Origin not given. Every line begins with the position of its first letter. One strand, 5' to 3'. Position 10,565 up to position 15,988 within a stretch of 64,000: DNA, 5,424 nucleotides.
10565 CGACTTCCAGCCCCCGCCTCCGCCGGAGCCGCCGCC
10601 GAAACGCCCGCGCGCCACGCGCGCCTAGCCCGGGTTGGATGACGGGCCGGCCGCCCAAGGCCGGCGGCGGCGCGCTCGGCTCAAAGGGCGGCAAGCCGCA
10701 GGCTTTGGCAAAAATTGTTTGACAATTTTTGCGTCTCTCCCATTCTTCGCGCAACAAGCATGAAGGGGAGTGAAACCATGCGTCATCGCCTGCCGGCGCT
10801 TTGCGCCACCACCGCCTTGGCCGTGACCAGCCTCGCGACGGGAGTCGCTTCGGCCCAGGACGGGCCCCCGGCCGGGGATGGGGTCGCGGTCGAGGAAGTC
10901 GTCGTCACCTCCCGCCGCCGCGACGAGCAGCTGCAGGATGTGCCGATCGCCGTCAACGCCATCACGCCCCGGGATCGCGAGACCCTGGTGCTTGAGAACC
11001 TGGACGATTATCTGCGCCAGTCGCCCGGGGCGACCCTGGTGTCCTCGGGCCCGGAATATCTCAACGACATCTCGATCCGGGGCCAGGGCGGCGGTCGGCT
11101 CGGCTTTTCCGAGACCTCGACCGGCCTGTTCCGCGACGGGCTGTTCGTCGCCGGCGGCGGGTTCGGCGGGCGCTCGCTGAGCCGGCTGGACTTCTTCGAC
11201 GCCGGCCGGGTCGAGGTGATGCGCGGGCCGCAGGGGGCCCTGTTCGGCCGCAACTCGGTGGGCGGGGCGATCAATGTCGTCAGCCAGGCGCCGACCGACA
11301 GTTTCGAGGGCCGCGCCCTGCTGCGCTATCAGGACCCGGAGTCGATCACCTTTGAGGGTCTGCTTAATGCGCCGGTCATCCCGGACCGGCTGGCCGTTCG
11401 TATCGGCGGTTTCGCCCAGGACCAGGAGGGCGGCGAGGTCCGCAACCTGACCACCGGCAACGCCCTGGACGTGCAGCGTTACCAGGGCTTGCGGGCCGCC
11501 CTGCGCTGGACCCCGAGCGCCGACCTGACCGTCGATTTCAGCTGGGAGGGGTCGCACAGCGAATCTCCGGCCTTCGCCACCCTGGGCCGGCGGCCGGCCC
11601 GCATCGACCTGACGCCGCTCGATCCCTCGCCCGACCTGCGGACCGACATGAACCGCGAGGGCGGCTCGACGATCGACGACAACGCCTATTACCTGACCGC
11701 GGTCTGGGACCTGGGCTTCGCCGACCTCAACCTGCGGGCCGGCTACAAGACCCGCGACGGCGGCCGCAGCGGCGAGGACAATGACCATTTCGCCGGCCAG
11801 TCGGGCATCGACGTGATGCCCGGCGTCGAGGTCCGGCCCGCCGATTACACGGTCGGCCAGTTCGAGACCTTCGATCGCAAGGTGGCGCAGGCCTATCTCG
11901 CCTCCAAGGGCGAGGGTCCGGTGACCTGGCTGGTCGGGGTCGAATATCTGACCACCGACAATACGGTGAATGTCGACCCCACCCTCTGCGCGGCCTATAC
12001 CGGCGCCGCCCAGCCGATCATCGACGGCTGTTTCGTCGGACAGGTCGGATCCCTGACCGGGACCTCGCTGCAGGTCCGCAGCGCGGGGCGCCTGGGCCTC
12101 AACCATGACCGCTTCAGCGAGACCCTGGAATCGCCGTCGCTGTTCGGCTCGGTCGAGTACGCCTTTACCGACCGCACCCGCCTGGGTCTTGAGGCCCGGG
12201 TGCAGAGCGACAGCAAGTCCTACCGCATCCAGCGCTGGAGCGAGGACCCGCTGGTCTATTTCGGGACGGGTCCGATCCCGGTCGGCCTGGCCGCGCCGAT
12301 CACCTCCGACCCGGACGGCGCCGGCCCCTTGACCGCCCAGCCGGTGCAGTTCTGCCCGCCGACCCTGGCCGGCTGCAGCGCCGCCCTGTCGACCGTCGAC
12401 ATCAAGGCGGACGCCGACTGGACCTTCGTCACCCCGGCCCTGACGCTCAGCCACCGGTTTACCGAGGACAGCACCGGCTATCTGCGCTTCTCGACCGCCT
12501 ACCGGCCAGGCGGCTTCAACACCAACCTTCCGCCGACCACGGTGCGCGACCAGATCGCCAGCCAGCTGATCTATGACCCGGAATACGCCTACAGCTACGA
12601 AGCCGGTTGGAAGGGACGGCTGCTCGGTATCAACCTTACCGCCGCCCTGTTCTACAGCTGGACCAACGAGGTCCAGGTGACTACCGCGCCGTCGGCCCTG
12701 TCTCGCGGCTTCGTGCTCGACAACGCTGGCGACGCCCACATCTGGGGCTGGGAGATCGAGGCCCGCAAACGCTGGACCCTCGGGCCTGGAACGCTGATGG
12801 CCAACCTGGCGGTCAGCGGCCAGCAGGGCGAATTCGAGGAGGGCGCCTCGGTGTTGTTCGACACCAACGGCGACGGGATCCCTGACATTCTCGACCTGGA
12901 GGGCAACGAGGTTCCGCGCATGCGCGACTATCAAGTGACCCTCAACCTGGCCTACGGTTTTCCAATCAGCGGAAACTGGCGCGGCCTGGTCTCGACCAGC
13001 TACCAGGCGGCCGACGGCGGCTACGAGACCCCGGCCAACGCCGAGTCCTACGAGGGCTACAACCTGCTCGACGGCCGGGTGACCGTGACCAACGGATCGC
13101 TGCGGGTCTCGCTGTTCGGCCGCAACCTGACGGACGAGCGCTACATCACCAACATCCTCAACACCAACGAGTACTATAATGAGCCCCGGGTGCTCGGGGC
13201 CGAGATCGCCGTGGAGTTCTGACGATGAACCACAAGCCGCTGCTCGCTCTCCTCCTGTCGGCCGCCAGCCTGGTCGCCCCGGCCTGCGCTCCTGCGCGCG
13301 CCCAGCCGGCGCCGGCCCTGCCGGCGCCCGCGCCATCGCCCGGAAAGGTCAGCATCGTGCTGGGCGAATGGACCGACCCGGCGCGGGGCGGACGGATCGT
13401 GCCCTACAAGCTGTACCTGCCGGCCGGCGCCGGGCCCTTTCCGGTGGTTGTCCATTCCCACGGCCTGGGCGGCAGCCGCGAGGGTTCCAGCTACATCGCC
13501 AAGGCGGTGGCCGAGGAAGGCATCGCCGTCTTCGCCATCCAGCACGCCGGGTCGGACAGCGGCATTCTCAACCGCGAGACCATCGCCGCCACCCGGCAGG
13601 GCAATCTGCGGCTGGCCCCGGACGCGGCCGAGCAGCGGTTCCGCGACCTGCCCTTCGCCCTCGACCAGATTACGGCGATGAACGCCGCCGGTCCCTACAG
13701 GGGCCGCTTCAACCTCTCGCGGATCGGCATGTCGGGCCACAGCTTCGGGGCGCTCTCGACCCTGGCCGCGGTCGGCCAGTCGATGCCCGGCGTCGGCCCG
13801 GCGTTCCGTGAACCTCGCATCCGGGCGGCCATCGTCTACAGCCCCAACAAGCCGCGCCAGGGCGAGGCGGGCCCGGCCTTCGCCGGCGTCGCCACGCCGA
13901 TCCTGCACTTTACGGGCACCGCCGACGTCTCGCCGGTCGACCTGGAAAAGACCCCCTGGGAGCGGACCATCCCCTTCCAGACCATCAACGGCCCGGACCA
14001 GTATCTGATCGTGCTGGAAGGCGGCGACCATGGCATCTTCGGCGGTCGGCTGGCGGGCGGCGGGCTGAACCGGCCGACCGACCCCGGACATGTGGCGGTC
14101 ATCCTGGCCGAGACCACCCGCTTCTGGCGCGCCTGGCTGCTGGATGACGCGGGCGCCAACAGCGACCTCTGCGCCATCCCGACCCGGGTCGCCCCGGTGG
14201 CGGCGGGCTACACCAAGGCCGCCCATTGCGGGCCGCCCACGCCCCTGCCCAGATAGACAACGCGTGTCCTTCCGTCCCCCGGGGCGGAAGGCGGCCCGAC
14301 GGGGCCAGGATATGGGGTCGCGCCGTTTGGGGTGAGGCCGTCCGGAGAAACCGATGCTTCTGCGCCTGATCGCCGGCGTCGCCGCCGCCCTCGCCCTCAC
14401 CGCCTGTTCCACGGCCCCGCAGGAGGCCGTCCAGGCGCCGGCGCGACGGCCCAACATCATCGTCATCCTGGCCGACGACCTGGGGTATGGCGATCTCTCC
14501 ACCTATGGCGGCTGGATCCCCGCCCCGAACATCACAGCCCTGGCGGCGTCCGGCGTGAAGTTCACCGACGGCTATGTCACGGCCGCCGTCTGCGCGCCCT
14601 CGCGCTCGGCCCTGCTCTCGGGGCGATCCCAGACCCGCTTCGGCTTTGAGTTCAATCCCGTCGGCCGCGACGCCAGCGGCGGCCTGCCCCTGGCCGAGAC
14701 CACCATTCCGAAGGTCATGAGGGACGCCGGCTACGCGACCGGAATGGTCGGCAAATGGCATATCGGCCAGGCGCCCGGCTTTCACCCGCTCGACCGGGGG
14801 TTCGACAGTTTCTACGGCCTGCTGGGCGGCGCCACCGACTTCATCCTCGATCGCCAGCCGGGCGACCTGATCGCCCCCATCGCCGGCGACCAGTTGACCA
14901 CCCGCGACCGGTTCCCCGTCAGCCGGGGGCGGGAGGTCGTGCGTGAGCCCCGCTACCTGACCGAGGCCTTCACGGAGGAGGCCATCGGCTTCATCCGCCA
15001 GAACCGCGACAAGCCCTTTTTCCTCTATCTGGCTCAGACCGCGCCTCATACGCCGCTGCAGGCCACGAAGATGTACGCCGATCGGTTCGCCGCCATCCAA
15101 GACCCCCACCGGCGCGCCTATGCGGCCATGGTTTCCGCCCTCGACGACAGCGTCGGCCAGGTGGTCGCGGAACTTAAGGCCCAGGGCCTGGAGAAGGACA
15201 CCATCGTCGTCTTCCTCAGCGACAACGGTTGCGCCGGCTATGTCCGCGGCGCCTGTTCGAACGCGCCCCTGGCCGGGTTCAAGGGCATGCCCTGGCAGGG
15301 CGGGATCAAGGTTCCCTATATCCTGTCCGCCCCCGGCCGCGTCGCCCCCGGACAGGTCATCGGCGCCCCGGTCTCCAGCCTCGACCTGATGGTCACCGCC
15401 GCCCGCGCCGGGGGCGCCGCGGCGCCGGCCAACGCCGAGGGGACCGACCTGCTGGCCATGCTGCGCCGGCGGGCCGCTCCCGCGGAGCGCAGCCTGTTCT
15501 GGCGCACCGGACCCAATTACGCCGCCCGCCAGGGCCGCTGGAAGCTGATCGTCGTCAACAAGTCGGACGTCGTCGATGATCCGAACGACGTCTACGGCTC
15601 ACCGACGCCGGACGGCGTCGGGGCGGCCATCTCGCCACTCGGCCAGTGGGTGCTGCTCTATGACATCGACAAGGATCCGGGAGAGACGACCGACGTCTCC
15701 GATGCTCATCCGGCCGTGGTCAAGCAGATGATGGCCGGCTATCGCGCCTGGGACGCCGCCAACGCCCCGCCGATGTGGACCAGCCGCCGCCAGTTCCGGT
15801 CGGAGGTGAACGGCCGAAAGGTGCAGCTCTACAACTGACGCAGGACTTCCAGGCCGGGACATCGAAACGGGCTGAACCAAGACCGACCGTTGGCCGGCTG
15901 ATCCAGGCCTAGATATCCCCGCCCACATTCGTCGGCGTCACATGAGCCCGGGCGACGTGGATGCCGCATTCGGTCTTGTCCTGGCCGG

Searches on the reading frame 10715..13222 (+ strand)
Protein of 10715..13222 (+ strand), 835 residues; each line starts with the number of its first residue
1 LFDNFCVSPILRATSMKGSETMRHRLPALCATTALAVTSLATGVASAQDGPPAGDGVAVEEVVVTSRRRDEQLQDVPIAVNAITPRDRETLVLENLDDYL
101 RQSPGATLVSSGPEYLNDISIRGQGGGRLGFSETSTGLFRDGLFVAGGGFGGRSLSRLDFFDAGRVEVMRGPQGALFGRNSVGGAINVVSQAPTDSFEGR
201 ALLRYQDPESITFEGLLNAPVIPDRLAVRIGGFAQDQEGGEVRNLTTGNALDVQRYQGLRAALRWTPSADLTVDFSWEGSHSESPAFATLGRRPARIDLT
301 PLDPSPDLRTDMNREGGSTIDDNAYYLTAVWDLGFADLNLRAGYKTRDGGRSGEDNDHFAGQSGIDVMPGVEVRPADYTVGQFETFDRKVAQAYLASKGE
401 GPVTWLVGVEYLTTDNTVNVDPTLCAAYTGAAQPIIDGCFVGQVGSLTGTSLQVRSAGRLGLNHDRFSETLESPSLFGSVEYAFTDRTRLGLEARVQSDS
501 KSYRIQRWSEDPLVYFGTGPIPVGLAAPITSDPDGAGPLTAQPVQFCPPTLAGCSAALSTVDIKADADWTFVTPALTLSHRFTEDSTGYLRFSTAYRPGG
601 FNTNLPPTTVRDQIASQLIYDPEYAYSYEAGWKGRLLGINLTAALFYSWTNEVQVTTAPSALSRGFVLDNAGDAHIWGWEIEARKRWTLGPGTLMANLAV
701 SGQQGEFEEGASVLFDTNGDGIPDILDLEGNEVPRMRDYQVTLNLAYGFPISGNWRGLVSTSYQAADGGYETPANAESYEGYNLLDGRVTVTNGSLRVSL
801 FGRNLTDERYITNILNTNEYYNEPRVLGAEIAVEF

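Call 73: search_protein_families(library=pfam, proteins=[window:10715-13222:+], max_evalue=0.0001)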
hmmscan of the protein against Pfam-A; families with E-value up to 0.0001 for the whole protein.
window:10715-13222:+ (835 aa): 2 families
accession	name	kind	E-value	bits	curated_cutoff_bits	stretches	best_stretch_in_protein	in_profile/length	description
PF00593.30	TonB_dep_Rec_b-barrel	-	9.1e-27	95.4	27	1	275-805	34-436/436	TonB dependent receptor-like, beta-barrel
PF07715.20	Plug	-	1.7e-18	67.5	23.9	1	73-185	2-107/107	TonB-dependent Receptor Plug Domain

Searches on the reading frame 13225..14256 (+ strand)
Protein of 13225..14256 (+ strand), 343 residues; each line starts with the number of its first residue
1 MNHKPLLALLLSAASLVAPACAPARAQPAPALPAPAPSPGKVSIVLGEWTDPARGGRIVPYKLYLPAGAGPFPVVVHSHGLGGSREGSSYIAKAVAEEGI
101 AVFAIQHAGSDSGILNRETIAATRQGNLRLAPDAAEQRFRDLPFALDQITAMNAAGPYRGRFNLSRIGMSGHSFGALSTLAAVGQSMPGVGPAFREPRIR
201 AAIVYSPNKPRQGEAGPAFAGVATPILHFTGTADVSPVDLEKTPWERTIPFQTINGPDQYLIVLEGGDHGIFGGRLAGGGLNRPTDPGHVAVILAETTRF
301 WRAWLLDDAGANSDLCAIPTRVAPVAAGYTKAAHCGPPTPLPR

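Call 73: search_protein_families(library=pfam, proteins=[window:13225-14256:+], max_evalue=0.0001)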
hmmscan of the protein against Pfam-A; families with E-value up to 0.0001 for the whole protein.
window:13225-14256:+ (343 aa): 1 family
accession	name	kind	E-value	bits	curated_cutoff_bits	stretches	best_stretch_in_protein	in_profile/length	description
PF03403.19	PAF-AH_p_II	-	1.6e-07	30.7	20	1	70-108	98-136/372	Platelet-activating factor acetylhydrolase, isoform II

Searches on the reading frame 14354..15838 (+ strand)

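Call 73: search_protein_families(library=pfam, proteins=[window:14354-15838:+], max_evalue=0.0001)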
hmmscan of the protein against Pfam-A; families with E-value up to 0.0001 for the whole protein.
window:14354-15838:+ (494 aa): 1 family
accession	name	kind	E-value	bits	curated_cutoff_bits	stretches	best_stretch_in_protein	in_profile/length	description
PF00884.28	Sulfatase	-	9.5e-63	212.7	25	1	33-354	1-300/301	Sulfatase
